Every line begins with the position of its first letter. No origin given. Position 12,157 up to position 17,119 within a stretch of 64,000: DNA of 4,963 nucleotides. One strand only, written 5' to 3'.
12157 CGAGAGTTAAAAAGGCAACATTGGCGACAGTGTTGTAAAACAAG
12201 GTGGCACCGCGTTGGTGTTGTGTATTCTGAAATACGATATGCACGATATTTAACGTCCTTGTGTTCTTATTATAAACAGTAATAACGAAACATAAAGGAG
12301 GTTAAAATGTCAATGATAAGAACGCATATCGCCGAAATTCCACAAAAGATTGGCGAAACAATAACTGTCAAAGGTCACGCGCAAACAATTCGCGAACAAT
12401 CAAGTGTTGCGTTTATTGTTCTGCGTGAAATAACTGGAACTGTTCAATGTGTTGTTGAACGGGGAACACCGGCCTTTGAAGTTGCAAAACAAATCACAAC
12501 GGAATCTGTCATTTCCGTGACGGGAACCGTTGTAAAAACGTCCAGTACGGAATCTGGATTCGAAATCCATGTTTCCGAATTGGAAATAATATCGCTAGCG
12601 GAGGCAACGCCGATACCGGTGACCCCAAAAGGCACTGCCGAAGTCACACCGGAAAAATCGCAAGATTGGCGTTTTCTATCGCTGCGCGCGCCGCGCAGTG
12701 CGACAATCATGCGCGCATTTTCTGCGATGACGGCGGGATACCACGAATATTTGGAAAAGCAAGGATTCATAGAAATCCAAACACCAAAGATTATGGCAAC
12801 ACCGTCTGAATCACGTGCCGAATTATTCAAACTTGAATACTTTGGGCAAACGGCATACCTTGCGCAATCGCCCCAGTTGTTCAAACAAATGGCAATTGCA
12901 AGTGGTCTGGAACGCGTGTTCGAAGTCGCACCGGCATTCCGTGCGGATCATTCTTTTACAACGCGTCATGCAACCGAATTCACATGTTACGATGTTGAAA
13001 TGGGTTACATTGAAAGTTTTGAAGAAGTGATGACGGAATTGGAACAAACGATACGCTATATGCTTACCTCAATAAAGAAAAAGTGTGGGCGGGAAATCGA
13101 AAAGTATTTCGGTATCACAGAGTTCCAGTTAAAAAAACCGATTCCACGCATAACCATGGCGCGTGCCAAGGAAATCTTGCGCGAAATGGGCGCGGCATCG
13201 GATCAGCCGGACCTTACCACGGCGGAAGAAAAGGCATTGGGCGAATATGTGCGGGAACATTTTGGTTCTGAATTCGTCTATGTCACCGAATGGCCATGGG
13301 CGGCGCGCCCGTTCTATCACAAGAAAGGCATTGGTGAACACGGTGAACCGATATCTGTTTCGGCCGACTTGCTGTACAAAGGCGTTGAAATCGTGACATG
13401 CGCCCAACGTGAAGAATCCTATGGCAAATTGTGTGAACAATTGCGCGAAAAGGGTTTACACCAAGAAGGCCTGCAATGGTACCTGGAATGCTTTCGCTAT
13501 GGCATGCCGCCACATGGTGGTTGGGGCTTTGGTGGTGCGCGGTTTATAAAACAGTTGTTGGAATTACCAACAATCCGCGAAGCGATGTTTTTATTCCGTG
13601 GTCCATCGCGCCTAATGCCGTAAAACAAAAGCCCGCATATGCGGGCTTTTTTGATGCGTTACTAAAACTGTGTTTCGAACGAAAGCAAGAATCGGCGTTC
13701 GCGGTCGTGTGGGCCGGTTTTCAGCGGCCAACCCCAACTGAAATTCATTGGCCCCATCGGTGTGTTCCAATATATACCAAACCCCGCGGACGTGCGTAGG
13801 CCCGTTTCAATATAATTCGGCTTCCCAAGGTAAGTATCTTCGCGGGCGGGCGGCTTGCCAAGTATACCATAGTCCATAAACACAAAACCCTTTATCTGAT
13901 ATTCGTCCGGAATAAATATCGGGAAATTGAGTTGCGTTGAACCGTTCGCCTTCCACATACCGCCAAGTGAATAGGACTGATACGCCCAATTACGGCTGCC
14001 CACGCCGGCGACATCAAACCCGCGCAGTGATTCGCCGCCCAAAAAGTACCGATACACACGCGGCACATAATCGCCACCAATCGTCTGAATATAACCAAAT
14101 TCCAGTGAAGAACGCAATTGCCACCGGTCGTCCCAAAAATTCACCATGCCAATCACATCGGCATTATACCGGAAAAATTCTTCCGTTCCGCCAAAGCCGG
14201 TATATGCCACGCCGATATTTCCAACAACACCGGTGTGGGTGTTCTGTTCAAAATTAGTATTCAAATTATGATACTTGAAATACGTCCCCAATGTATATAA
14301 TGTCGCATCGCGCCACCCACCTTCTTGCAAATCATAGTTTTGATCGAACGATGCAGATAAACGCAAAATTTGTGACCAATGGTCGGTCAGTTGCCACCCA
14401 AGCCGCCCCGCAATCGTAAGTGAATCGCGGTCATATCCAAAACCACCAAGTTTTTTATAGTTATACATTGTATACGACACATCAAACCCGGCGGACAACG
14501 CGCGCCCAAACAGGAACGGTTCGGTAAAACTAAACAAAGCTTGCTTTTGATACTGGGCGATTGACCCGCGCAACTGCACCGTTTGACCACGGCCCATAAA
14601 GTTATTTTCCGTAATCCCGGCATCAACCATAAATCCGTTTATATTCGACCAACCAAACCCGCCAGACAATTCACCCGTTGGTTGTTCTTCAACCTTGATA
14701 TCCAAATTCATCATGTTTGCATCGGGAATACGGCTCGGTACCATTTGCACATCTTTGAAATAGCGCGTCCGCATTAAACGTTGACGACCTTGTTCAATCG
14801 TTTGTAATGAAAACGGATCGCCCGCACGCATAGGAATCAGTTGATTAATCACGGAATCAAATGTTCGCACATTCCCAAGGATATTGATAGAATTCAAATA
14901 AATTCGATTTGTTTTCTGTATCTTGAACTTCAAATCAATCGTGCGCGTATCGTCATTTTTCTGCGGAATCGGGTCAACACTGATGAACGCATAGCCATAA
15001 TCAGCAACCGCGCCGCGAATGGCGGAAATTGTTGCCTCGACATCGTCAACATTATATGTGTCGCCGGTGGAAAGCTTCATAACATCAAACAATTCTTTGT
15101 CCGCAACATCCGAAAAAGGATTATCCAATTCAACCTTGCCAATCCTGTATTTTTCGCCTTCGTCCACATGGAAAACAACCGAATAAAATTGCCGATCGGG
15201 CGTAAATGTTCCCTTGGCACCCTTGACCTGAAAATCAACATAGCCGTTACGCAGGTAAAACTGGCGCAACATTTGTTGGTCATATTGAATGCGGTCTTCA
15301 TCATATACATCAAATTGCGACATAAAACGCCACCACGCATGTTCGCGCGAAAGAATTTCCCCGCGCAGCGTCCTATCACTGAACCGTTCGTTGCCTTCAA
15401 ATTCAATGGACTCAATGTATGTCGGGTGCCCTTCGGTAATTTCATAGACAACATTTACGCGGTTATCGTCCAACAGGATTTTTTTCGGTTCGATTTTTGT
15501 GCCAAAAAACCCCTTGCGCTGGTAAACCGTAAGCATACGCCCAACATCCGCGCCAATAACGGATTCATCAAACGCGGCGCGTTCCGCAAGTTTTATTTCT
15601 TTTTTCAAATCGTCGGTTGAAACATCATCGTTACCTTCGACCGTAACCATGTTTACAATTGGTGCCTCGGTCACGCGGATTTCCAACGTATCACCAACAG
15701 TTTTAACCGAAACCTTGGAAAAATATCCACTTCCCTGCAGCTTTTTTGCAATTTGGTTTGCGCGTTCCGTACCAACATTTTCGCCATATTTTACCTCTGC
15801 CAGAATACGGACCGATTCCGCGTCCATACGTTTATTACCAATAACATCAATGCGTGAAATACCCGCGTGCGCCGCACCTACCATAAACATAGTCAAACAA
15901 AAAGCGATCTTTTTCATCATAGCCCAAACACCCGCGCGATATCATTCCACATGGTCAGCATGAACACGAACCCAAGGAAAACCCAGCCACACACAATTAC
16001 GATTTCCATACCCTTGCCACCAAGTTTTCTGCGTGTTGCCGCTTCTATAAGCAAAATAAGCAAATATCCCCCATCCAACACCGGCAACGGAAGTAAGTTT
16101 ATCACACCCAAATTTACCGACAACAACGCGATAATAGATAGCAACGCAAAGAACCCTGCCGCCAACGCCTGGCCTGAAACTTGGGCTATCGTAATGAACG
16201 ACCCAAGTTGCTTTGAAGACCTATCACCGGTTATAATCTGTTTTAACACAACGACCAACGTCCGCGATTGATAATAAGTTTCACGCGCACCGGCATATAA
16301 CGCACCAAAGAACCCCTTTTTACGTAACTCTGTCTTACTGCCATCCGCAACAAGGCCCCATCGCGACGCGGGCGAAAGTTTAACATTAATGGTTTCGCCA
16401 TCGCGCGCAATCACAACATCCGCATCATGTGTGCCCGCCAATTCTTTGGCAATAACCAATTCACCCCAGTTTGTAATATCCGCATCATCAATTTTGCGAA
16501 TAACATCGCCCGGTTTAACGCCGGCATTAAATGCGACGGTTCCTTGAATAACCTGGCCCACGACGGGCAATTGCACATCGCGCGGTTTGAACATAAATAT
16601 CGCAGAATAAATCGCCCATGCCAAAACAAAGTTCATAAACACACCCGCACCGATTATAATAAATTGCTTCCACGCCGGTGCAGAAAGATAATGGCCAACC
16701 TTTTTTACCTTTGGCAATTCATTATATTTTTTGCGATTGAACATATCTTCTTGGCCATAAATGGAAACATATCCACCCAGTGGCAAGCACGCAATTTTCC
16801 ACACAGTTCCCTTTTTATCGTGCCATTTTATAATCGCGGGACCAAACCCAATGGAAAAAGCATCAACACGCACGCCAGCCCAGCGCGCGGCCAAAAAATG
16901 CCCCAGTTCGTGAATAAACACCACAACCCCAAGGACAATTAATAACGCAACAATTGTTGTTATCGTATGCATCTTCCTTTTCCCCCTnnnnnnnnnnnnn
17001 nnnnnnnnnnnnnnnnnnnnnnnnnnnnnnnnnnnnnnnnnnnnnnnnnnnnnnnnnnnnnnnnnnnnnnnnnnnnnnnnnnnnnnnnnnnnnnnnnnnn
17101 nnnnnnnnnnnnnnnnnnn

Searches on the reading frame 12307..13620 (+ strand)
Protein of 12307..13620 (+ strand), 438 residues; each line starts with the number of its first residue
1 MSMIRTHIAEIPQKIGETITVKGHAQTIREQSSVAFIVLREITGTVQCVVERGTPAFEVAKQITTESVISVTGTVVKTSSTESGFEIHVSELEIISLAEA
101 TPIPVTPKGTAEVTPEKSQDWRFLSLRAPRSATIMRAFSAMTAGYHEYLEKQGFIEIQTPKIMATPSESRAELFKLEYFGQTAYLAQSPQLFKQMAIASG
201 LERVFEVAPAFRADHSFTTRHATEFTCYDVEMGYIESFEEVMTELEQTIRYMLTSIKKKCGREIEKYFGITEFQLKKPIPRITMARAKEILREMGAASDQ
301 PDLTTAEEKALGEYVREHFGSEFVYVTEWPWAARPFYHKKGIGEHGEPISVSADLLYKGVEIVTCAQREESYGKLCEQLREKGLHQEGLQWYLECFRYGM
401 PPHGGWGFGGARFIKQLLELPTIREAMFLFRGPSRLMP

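Call 78: search_protein_families(library=pfam, proteins=[window:12307-13620:+], max_evalue=0.00001)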
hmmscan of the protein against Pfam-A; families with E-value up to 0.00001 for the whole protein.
window:12307-13620:+ (438 aa): 2 families
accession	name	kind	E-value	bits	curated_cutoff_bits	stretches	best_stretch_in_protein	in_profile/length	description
PF00152.25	tRNA-synt_2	-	1.7e-71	241.2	25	1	118-428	5-303/308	tRNA synthetases class II (D, K and N)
PF01336.31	tRNA_anti-codon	-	2.1e-13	50.4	27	1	19-95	1-75/75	OB-fold nucleic acid binding domain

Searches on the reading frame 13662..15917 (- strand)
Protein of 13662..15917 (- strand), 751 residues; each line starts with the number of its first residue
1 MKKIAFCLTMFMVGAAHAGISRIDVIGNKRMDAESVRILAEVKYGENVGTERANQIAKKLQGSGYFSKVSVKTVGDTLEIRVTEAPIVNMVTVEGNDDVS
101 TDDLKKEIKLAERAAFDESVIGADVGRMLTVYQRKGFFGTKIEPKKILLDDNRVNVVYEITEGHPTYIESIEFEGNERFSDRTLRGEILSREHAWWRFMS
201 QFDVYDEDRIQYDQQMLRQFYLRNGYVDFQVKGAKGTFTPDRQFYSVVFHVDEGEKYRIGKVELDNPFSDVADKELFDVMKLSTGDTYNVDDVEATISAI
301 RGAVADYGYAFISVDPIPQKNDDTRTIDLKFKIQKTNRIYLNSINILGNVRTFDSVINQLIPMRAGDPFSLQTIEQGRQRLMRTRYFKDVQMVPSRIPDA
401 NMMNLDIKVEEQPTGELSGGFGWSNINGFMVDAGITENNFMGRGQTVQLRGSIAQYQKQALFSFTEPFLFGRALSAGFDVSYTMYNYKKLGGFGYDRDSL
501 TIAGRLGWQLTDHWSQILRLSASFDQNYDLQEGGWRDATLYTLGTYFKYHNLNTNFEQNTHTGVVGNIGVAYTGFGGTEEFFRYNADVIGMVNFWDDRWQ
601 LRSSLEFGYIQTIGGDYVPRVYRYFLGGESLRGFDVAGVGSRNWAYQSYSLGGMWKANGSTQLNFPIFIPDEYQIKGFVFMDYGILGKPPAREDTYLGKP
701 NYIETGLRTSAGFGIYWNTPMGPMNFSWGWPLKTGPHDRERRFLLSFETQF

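Call 78: search_protein_families(library=pfam, proteins=[window:13662-15917:-], max_evalue=0.00001)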
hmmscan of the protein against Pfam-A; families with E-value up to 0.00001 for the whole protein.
window:13662-15917:- (751 aa): 3 families
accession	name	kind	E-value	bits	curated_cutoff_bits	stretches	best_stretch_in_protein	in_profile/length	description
PF07244.20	POTRA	-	2e-59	198.7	21.3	4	167-254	2-79/79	Surface antigen variable number repeat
PF01103.29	Omp85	-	3.6e-44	152.1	24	1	439-748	1-322/325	Omp85 superfamily domain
PF08478.15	POTRA_1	-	7e-11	42.7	23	0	20-84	3-68/69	POTRA domain, FtsQ-type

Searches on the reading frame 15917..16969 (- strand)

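Call 78: search_protein_families(library=pfam, proteins=[window:15917-16969:-], max_evalue=0.00001)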
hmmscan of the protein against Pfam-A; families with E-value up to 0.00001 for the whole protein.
window:15917-16969:- (350 aa): 1 family
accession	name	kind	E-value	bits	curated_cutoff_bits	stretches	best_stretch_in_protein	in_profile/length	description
PF02163.28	Peptidase_M50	-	1.3e-59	201.7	27.2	1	9-332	2-218/221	Peptidase family M50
